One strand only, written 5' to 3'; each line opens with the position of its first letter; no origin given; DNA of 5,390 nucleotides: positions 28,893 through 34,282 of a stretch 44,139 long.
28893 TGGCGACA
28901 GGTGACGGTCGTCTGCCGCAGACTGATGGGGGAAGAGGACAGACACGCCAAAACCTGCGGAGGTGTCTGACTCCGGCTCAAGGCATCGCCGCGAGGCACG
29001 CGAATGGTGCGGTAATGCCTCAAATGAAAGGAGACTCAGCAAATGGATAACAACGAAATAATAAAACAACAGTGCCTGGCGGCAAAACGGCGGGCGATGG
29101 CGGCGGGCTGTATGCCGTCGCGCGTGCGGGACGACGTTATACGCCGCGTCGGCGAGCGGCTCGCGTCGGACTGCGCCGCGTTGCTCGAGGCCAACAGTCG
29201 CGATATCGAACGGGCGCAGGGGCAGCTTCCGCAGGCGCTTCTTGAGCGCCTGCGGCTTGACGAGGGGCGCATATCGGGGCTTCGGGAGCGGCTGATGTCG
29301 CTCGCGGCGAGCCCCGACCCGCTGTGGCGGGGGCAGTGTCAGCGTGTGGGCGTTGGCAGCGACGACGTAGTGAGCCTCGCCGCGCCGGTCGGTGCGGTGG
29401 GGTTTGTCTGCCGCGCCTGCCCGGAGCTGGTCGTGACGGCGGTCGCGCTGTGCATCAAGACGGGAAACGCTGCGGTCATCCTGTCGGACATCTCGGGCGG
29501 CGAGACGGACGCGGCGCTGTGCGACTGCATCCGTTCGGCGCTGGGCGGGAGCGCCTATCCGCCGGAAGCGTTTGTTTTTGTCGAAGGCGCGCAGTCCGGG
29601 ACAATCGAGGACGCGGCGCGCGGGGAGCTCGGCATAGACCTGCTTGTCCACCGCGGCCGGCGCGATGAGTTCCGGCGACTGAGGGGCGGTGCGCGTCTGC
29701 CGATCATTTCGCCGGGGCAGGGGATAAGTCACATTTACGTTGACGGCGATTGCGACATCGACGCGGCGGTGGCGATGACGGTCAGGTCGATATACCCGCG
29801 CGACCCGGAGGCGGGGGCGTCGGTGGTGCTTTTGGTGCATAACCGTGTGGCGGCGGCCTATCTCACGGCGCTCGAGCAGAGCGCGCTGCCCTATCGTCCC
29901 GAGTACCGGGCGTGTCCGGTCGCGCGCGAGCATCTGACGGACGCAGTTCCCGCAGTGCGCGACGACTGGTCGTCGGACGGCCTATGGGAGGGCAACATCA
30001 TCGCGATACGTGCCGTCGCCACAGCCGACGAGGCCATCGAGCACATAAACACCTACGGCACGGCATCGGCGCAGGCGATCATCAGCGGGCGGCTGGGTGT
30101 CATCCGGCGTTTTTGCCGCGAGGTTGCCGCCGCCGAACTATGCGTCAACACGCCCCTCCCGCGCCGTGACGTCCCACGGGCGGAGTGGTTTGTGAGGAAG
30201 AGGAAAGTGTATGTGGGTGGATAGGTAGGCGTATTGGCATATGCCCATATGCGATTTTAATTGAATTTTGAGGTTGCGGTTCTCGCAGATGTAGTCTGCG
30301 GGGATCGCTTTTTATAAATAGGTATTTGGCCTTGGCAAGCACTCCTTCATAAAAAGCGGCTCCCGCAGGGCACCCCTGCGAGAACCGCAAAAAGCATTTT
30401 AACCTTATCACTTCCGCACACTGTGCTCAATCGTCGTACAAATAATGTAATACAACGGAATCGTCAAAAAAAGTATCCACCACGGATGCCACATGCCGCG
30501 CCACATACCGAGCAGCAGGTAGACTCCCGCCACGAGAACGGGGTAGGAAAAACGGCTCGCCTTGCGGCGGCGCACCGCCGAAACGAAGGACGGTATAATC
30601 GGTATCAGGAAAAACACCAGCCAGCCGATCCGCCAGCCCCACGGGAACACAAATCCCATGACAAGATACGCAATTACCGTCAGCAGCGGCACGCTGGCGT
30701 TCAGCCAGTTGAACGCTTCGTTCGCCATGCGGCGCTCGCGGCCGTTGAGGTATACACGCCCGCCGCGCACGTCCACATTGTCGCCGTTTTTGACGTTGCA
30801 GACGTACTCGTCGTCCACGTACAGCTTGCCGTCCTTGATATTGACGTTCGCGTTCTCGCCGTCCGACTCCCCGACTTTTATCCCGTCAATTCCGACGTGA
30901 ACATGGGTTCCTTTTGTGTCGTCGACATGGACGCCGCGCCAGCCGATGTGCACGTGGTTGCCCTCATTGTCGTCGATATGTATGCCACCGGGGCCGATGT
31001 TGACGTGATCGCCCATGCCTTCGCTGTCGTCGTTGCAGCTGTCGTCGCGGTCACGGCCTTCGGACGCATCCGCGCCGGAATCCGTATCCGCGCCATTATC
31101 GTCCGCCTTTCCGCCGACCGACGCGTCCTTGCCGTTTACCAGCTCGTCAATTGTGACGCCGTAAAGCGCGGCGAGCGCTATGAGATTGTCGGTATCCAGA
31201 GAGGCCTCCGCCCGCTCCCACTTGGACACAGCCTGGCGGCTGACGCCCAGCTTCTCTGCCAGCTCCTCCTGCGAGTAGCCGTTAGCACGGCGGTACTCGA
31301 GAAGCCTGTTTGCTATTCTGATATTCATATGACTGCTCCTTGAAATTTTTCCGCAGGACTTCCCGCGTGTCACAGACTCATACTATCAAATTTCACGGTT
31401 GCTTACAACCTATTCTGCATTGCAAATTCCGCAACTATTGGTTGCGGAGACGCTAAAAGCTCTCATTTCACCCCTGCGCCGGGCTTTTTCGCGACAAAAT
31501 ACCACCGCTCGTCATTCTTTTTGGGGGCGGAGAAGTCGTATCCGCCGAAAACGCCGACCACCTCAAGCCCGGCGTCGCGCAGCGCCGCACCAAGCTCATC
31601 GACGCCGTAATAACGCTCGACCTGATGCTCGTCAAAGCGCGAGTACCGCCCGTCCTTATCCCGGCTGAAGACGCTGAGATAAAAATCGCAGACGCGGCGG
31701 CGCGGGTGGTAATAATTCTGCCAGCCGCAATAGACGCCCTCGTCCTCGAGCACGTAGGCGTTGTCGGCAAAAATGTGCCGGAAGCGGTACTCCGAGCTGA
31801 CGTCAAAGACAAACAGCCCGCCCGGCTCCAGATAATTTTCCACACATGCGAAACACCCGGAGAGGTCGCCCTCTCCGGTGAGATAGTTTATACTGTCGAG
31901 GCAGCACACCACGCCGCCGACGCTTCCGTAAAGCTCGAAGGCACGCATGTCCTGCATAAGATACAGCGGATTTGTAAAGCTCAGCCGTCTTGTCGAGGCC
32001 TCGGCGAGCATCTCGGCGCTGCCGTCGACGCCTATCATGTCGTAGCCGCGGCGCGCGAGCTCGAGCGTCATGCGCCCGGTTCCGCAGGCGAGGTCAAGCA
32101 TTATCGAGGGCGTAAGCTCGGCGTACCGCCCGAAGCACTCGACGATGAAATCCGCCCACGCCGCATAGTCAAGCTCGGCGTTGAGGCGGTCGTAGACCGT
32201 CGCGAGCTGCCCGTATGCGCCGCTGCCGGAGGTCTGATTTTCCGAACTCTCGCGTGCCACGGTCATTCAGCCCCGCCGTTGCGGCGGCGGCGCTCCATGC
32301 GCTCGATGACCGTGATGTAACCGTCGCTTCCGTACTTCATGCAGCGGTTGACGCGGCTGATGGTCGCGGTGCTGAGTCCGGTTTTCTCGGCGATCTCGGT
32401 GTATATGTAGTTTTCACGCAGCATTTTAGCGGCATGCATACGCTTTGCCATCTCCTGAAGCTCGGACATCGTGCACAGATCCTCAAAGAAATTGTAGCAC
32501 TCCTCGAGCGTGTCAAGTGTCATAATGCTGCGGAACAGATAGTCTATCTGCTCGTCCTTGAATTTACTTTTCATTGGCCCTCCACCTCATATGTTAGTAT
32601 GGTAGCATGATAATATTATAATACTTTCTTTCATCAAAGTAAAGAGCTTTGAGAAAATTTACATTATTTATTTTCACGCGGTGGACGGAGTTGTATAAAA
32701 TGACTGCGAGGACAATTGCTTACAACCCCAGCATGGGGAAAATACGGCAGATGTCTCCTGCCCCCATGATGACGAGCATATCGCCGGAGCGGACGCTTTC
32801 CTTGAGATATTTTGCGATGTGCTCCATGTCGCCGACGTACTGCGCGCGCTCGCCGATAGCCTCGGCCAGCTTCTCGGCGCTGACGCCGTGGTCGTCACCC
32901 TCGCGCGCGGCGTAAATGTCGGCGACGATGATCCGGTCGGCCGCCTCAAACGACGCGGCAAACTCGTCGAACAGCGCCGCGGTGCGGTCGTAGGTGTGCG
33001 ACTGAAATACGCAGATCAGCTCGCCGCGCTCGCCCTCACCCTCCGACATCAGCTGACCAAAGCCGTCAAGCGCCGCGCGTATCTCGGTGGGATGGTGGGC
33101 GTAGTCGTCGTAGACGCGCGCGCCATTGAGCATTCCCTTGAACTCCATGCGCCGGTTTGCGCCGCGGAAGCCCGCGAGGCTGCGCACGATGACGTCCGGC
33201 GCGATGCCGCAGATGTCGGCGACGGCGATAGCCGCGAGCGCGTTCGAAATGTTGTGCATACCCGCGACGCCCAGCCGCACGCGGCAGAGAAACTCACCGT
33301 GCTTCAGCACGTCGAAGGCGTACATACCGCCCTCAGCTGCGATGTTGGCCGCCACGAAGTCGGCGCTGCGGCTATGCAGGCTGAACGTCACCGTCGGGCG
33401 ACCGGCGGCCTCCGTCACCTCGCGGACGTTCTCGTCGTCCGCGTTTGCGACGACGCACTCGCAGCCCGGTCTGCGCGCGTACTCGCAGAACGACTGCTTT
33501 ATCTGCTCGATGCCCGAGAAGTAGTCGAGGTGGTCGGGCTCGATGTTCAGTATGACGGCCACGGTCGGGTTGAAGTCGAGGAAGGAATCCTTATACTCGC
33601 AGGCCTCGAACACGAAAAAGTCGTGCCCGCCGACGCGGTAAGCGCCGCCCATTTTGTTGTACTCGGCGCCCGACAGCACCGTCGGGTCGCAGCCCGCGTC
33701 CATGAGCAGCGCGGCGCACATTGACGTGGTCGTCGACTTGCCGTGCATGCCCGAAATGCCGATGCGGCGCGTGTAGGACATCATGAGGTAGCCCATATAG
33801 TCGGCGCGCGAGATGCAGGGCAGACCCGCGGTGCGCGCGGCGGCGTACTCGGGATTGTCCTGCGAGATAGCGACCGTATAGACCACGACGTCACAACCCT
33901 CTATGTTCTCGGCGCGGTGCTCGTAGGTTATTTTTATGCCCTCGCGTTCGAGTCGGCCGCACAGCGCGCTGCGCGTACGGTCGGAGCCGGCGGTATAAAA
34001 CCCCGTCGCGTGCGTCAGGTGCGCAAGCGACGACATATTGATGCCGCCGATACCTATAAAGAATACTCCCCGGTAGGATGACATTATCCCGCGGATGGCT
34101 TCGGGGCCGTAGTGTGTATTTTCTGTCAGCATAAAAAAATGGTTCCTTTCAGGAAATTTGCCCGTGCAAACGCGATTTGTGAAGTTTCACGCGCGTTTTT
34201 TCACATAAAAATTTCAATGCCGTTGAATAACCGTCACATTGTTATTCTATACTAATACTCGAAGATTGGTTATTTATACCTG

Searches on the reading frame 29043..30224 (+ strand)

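Call 63: search_protein_families(library=pfam, proteins=[window:29043-30224:+], max_evalue=0.00001)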
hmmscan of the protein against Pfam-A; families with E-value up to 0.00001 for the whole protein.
window:29043-30224:+ (393 aa): 1 family
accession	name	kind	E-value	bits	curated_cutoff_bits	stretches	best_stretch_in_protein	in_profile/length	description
PF00171.27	Aldedh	-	2.9e-06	26.5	23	0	128-279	141-291/461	Aldehyde dehydrogenase family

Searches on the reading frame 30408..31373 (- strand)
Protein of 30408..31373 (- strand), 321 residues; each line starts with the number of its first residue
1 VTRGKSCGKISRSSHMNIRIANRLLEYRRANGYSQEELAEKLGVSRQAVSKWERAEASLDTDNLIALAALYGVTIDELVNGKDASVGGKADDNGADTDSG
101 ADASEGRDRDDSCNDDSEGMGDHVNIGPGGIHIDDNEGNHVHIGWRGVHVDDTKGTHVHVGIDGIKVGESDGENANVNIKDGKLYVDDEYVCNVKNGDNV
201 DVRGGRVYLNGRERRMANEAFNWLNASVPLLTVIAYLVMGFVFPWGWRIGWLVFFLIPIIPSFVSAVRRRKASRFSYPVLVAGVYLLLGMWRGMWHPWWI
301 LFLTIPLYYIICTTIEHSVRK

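Call 91: search_protein_families(library=pfam, proteins=[window:30408-31373:-], max_evalue=0.00001)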
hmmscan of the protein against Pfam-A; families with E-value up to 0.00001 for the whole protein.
window:30408-31373:- (321 aa): 4 families
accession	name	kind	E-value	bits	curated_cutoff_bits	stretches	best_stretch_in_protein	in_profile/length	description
PF01381.28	HTH_3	-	2.4e-18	66.3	23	1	25-78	2-55/55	Helix-turn-helix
PF13560.12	HTH_31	-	2e-11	44.5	27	1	21-78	3-61/64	Helix-turn-helix domain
PF12844.13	HTH_19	-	6.7e-09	36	30.2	1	22-83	2-63/64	Helix-turn-helix domain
PF13443.12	HTH_26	-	3.1e-06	27.8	22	1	23-79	1-58/63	Cro/C1-type HTH DNA-binding domain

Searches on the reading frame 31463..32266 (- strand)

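Call 91: search_protein_families(library=pfam, proteins=[window:31463-32266:-], max_evalue=0.00001)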
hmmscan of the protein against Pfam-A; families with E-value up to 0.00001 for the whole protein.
window:31463-32266:- (267 aa): 6 families
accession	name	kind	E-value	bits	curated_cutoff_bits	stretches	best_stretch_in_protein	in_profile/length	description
PF13649.12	Methyltransf_25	-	3.3e-13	50.6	27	1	57-150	2-97/97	Methyltransferase domain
PF13489.12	Methyltransf_23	-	7.9e-11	42.4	27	1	35-237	7-162/164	Methyltransferase domain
PF08241.18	Methyltransf_11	-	9.5e-11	42.6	21.2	1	57-154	1-95/95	Methyltransferase domain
PF13847.12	Methyltransf_31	-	9.5e-09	35.5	27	1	56-186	7-138/145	Methyltransferase domain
PF01209.24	Ubie_methyltran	-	4.3e-07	30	20.1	1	17-93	12-91/233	ubiE/COQ5 methyltransferase family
PF08242.18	Methyltransf_12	-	5.5e-07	30.7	30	1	57-152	1-98/98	Methyltransferase domain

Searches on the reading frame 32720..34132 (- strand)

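Call 91: search_protein_families(library=pfam, proteins=[window:32720-34132:-], max_evalue=0.00001)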
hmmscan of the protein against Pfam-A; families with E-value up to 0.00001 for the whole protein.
window:32720-34132:- (470 aa): 3 families
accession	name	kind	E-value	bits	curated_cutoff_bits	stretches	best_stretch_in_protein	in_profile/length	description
PF08245.18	Mur_ligase_M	-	2.5e-29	103.1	24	1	126-305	1-200/200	Mur ligase middle domain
PF02875.26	Mur_ligase_C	-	4.8e-23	82.8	28.4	1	327-459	1-127/127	Mur ligase, glutamate ligase domain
PF01225.30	Mur_ligase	-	5.6e-21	75.2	21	1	25-120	4-94/95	Mur ligase family, catalytic domain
